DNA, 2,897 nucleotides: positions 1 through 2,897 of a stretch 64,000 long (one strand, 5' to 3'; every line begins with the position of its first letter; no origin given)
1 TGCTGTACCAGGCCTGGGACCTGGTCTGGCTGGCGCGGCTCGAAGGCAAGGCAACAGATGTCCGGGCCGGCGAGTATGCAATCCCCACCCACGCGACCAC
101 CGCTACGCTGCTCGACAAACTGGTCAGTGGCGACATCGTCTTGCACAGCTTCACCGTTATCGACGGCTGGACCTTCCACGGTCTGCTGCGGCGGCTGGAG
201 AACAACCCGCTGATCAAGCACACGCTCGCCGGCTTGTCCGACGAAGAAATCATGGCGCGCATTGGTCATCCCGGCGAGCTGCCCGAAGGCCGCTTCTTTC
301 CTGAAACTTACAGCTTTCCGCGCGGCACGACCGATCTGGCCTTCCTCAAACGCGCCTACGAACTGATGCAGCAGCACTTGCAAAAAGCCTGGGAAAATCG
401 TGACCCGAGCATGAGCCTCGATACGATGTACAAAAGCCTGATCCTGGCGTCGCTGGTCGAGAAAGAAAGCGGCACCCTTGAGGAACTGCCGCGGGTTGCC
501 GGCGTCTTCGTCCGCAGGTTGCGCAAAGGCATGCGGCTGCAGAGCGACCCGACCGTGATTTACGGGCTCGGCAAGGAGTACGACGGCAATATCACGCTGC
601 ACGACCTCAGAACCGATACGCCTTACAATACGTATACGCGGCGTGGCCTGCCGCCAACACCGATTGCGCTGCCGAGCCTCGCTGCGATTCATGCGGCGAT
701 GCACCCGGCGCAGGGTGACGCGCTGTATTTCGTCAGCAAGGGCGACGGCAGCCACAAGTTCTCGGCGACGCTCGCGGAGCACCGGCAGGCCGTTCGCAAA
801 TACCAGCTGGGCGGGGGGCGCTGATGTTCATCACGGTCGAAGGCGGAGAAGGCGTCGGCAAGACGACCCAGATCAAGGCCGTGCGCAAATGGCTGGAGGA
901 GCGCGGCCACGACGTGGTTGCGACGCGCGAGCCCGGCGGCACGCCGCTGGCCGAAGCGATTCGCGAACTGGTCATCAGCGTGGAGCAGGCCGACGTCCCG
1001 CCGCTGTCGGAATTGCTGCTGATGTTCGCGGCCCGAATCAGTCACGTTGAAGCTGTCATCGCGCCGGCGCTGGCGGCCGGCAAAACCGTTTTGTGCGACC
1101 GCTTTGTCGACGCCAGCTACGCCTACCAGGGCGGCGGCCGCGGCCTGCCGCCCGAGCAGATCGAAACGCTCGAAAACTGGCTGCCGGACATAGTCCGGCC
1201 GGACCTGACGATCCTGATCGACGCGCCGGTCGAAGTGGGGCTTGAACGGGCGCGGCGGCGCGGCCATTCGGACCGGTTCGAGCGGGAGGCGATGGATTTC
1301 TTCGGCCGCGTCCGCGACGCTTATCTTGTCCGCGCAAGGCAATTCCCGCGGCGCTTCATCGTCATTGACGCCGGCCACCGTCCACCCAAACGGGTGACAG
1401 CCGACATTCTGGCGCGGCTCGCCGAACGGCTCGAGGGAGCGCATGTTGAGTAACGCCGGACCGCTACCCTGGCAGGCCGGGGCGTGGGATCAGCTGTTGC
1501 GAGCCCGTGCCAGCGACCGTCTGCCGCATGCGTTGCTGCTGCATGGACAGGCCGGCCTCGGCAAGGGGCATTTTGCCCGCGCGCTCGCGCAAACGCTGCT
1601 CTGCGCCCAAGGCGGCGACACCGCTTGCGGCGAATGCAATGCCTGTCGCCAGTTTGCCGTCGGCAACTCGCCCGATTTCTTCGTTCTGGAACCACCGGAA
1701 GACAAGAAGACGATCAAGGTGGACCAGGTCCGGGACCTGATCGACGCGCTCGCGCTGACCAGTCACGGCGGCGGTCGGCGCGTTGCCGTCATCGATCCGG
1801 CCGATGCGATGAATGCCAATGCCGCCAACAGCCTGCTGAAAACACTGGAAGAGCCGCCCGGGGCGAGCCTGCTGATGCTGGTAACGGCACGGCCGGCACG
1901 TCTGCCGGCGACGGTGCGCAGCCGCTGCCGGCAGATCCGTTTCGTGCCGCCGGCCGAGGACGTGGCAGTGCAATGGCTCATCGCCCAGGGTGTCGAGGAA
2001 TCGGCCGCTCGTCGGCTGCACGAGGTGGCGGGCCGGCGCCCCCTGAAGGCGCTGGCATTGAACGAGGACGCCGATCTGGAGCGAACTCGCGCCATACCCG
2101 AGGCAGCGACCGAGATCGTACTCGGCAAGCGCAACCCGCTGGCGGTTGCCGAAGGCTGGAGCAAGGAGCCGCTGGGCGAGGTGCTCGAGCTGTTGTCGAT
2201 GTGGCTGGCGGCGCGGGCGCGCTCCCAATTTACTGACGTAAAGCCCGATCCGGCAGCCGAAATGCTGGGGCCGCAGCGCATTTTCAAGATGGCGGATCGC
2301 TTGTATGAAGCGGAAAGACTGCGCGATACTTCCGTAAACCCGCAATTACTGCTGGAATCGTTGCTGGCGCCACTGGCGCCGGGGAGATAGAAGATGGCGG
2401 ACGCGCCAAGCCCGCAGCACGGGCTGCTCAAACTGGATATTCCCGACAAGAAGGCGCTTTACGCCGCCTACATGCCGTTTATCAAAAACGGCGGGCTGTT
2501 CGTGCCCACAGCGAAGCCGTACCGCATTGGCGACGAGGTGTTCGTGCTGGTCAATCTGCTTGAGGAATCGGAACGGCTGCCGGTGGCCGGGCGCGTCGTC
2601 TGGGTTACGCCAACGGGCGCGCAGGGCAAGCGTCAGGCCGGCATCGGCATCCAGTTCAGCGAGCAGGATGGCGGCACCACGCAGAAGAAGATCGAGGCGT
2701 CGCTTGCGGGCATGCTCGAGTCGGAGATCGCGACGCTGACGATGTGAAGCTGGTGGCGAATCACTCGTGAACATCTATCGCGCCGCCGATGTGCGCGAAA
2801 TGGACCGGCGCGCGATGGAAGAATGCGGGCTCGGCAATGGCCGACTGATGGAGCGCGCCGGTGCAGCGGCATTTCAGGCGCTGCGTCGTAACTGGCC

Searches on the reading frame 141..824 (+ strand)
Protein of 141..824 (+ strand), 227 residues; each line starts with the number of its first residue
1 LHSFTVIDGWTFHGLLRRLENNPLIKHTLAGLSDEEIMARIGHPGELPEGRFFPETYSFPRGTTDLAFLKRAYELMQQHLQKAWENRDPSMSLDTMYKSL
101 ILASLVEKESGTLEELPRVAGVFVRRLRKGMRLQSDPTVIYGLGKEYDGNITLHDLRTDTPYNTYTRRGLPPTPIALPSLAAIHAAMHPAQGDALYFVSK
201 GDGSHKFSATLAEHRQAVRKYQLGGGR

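Call 55: search_protein_families(library=pfam, max_evalue=0.00001, proteins=[window:141-824:+])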
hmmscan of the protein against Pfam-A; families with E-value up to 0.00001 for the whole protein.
window:141-824:+ (227 aa): 1 family
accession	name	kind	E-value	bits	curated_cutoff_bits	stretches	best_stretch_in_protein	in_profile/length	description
PF02618.21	YceG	-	5e-69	233.3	32.4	1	2-220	69-275/275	YceG-like family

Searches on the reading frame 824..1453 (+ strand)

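Call 55: search_protein_families(library=pfam, max_evalue=0.00001, proteins=[window:824-1453:+])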
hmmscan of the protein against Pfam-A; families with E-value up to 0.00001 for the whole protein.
window:824-1453:+ (209 aa): 3 families
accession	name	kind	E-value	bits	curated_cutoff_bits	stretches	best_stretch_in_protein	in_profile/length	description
PF02223.23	Thymidylate_kin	-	2e-47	161.7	27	1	5-194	1-184/185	Thymidylate kinase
PF13401.12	AAA_22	-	7.5e-08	33.2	27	0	2-70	7-77/130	AAA domain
PF13521.12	AAA_28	-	3.8e-06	27.6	27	1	3-167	2-146/164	AAA domain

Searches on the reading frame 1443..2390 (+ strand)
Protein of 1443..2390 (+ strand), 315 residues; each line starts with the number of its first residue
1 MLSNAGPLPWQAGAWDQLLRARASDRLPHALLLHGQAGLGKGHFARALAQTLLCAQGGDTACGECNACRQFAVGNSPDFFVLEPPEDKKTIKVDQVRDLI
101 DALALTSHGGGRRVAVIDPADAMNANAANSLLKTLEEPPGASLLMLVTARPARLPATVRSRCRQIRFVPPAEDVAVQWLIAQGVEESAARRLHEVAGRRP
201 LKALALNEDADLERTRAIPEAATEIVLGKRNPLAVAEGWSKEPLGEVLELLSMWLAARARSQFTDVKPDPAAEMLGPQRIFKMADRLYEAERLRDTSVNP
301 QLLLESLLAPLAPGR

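Call 55: search_protein_families(library=pfam, max_evalue=0.00001, proteins=[window:1443-2390:+])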
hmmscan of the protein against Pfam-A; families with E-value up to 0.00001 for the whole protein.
window:1443-2390:+ (315 aa): 2 families
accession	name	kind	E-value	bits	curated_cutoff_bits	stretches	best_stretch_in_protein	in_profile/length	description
PF13177.12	DNA_pol3_delta2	-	3.1e-46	157.8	27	1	11-169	2-159/161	DNA polymerase III, delta subunit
PF00004.35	AAA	-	7.2e-06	26.9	21.2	0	31-169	1-130/131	ATPase family associated with various cellular activities (AAA)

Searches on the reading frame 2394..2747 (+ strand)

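Call 55: search_protein_families(library=pfam, max_evalue=0.00001, proteins=[window:2394-2747:+])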
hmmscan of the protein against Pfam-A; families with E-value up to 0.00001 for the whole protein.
window:2394-2747:+ (117 aa): 1 family
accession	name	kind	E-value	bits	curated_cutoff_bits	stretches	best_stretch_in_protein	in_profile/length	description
PF07238.19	PilZ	-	4e-12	46.8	22.5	1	16-104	16-100/102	PilZ domain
